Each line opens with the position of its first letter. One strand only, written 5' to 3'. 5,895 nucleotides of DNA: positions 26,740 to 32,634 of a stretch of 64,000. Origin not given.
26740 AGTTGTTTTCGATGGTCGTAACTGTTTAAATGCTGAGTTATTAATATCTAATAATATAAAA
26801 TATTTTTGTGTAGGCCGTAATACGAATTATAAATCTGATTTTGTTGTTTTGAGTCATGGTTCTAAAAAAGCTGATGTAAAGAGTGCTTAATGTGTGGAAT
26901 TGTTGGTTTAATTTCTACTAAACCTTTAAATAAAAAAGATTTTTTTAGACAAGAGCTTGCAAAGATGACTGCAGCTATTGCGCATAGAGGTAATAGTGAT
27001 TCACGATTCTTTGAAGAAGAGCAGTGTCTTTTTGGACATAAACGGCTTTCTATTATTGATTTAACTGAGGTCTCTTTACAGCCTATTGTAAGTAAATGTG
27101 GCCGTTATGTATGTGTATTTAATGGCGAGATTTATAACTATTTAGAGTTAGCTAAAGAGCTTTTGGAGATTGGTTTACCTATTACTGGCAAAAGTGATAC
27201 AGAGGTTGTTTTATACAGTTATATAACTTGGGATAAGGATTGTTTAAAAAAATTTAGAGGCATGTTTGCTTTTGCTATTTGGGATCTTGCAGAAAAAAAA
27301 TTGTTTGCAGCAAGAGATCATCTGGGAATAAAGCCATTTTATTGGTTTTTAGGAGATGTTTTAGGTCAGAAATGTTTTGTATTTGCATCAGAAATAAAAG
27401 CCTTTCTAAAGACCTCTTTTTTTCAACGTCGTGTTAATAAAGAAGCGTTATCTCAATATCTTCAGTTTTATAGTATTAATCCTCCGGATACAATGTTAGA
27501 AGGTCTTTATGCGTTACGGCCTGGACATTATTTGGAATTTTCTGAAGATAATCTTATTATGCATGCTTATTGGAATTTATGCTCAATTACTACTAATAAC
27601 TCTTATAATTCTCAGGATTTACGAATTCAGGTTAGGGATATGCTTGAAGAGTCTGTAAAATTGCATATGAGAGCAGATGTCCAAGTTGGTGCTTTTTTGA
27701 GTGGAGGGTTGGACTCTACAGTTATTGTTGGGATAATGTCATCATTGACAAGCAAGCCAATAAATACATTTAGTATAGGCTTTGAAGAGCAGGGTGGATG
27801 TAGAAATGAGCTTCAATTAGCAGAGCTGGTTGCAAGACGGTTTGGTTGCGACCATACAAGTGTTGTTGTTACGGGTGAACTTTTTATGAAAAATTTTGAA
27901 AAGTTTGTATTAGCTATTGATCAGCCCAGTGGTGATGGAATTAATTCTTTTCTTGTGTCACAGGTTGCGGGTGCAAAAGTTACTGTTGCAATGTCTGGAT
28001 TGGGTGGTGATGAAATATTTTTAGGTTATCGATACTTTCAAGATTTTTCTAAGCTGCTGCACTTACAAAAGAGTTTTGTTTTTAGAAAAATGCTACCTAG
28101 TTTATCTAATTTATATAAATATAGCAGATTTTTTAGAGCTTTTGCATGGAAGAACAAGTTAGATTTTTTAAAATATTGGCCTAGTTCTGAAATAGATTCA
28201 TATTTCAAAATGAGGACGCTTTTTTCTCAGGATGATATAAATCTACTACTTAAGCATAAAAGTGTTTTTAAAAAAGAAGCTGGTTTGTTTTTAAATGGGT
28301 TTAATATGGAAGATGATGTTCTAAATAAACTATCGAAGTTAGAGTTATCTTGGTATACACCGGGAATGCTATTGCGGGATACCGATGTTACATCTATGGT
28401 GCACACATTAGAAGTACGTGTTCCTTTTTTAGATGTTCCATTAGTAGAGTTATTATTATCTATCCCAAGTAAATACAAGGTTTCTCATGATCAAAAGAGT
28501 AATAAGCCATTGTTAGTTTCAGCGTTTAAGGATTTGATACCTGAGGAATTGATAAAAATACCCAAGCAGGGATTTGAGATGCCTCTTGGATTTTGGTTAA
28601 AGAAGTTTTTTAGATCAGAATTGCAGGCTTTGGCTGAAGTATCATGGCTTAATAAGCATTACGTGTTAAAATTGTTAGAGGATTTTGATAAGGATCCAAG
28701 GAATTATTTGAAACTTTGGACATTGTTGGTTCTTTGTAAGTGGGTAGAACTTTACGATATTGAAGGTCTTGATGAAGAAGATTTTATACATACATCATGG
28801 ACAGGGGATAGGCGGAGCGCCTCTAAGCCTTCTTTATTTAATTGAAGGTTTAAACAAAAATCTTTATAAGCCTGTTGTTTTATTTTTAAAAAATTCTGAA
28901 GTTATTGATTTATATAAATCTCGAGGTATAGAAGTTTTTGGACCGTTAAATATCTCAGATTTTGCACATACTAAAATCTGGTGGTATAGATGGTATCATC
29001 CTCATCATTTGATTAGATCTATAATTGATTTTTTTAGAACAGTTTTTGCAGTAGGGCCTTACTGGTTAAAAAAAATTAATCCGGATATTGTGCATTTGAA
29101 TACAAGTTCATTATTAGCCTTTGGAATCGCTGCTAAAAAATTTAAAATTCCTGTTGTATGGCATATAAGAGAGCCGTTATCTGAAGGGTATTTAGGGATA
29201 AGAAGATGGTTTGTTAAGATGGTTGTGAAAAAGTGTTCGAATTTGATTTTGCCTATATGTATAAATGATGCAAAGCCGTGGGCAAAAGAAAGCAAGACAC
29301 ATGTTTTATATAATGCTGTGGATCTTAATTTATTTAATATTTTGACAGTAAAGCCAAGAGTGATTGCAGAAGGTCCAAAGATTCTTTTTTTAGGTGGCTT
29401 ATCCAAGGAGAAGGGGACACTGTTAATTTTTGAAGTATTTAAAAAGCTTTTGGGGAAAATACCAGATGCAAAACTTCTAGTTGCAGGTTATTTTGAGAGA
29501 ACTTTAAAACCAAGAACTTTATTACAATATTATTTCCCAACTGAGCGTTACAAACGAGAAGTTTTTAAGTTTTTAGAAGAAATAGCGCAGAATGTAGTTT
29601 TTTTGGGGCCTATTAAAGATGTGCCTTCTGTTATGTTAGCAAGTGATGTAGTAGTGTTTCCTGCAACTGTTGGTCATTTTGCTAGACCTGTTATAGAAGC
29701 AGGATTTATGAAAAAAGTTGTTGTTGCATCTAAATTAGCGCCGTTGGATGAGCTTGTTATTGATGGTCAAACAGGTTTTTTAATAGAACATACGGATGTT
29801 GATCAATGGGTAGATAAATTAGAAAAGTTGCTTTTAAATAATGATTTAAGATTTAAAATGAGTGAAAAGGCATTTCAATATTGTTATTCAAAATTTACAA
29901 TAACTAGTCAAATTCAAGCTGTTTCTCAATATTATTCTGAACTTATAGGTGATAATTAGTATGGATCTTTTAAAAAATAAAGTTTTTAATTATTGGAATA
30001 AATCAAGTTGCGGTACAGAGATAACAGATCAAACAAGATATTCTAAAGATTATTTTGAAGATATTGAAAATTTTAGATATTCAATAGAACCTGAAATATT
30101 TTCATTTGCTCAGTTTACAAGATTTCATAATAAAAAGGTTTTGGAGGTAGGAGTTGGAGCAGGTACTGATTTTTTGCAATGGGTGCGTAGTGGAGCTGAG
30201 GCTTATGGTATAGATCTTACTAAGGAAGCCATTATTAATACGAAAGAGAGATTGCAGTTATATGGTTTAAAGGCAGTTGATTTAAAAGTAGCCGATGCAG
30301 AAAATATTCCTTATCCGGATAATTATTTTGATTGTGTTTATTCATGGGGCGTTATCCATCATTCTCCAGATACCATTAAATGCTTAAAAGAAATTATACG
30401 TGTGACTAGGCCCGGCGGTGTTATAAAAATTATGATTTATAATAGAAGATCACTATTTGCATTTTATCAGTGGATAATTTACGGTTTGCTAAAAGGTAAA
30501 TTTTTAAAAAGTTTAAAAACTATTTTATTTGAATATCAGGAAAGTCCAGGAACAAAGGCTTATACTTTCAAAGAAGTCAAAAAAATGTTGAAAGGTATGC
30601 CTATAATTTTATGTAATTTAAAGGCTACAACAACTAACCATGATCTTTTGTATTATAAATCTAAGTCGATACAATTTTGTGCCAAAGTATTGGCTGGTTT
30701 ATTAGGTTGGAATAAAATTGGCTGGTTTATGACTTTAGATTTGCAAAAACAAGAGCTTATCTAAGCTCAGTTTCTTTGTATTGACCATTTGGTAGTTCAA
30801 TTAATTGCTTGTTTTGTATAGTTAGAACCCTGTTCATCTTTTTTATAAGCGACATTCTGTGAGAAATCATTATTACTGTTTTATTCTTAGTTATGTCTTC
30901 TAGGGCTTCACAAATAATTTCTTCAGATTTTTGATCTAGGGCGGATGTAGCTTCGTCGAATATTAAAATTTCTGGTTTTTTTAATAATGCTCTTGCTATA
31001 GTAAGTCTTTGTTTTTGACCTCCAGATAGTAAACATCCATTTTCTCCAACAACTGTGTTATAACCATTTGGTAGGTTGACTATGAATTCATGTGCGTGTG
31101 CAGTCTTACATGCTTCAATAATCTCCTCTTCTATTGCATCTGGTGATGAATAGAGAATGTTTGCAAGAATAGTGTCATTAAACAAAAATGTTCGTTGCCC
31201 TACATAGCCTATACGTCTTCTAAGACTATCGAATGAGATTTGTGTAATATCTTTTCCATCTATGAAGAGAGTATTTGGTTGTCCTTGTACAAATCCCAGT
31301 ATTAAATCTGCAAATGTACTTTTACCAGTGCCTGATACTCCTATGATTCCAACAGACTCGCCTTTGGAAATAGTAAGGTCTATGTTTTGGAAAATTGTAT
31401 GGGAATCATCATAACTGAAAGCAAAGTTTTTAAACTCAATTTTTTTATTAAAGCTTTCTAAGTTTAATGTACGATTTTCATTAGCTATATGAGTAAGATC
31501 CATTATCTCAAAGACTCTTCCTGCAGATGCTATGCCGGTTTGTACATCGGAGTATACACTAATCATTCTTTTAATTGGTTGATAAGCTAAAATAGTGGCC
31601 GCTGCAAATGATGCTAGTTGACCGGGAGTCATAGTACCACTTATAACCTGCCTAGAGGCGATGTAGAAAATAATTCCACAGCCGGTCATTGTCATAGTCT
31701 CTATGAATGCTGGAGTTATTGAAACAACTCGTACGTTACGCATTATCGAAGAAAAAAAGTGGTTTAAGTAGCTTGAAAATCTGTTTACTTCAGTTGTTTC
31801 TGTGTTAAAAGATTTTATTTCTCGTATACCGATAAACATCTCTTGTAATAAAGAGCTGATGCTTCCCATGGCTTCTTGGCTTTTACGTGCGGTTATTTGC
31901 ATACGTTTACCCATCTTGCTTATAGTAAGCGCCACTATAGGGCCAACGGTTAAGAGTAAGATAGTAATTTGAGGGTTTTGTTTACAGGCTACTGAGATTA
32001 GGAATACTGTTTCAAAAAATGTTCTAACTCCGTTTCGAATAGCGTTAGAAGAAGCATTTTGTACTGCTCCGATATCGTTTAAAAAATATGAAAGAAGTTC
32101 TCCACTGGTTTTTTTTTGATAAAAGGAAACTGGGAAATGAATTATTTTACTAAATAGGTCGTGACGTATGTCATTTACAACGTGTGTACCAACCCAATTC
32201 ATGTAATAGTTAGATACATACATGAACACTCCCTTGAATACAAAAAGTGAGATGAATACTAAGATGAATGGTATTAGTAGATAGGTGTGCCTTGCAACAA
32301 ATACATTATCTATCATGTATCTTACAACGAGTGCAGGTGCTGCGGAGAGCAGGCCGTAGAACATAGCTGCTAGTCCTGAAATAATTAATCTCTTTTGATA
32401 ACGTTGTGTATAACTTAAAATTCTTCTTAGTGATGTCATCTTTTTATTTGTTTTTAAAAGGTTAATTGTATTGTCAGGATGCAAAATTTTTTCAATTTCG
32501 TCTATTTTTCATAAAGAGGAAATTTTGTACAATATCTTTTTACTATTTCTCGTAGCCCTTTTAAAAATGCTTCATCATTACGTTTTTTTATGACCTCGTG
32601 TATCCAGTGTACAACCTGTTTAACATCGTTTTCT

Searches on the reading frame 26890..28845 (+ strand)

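Call 59: search_protein_families(library=pfam, proteins=[window:26890-28845:+], max_evalue=0.00001)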
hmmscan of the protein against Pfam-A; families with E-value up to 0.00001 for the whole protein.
window:26890-28845:+ (651 aa): 3 families
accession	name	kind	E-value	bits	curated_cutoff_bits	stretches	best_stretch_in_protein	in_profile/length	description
PF00733.27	Asn_synthase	-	2.1e-73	248.5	21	1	247-619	1-353/354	Asparagine synthase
PF13537.11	GATase_7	-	2.5e-40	137.7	25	1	50-173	1-122/123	Glutamine amidotransferase domain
PF13522.11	GATase_6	-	1.4e-35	122.5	27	1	37-168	3-130/130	Glutamine amidotransferase domain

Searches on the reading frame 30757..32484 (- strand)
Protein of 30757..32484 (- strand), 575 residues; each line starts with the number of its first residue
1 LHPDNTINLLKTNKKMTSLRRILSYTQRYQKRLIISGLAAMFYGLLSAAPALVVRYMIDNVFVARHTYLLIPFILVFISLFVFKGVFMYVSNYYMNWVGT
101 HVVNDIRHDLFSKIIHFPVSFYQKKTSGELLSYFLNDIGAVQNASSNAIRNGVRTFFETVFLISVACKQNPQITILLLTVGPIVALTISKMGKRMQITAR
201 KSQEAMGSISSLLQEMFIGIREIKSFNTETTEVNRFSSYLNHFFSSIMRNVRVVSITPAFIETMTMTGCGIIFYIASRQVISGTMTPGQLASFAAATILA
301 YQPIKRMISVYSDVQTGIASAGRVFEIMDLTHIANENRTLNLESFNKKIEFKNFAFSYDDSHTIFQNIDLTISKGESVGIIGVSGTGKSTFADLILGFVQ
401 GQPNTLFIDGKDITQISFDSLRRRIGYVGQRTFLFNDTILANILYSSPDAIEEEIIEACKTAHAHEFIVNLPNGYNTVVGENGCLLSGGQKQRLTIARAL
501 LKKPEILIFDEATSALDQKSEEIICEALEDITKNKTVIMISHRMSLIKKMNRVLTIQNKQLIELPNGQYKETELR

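Call 59: search_protein_families(library=pfam, proteins=[window:30757-32484:-], max_evalue=0.00001)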
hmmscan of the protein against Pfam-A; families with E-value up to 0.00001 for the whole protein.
window:30757-32484:- (575 aa): 3 families
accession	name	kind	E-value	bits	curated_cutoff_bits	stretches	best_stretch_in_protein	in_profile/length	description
PF00664.28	ABC_membrane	-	3e-46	158.8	28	1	33-297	1-267/274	ABC transporter transmembrane region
PF00005.33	ABC_tran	-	3e-31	109.3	25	1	366-514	2-137/137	ABC transporter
PF02463.25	SMC_N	-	4.7e-10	39.7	40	1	486-558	137-213/220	RecF/RecN/SMC N terminal domain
